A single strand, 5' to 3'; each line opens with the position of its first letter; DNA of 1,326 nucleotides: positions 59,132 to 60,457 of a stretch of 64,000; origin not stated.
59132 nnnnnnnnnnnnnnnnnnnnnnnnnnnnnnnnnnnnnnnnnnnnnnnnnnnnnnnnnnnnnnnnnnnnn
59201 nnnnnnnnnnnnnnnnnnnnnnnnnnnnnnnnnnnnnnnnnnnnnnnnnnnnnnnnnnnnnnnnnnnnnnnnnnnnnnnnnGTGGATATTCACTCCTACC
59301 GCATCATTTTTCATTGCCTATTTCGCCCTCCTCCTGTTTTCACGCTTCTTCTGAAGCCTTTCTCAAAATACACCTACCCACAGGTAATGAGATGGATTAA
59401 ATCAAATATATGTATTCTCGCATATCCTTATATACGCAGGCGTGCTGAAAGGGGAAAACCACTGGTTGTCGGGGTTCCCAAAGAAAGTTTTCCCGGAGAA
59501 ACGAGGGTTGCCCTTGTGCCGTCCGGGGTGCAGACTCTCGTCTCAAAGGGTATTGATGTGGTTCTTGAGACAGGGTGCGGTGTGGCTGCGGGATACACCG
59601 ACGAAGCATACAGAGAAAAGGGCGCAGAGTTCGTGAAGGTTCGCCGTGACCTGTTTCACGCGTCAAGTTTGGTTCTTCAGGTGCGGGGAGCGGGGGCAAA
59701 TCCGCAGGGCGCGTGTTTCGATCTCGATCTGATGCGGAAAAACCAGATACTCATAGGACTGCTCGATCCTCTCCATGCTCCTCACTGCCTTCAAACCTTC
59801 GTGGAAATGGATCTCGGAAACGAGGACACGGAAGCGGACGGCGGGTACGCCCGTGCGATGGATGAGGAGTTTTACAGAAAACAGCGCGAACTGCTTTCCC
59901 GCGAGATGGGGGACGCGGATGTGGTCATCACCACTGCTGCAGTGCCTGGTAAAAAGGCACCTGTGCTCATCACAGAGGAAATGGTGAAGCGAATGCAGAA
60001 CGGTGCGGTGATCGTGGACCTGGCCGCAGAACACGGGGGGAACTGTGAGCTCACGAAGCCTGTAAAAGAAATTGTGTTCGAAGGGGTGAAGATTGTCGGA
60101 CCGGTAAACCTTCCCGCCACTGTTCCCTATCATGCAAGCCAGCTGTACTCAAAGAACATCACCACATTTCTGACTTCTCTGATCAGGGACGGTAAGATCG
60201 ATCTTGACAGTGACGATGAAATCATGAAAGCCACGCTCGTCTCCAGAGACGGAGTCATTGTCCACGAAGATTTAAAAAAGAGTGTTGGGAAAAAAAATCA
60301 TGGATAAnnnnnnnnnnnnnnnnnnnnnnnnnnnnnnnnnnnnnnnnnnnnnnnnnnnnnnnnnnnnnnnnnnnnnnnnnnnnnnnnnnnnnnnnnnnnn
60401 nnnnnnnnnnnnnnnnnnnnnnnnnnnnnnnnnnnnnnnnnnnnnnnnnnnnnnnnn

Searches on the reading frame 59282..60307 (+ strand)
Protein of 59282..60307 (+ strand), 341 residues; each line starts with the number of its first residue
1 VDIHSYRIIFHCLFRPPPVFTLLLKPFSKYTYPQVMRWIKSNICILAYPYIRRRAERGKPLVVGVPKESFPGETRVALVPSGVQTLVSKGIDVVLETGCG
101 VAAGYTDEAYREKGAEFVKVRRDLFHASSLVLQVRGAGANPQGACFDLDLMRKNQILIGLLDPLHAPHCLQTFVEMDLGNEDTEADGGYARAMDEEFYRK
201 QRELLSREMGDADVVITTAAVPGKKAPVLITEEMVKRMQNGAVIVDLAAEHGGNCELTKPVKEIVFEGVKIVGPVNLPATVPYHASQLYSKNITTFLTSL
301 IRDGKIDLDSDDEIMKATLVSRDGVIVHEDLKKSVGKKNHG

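Call 45: search_protein_families(library=pfam, proteins=[window:59282-60307:+], max_evalue=0.001)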
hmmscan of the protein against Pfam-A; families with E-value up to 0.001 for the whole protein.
window:59282-60307:+ (341 aa): 2 families
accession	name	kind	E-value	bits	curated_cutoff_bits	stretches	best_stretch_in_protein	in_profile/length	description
PF01262.27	AlaDh_PNT_C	-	1.3e-40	139.6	23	1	197-329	78-214/214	Alanine dehydrogenase/PNT, C-terminal domain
PF05222.21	AlaDh_PNT_N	-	4.3e-25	89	30.4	1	64-175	1-106/136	Alanine dehydrogenase/PNT, N-terminal domain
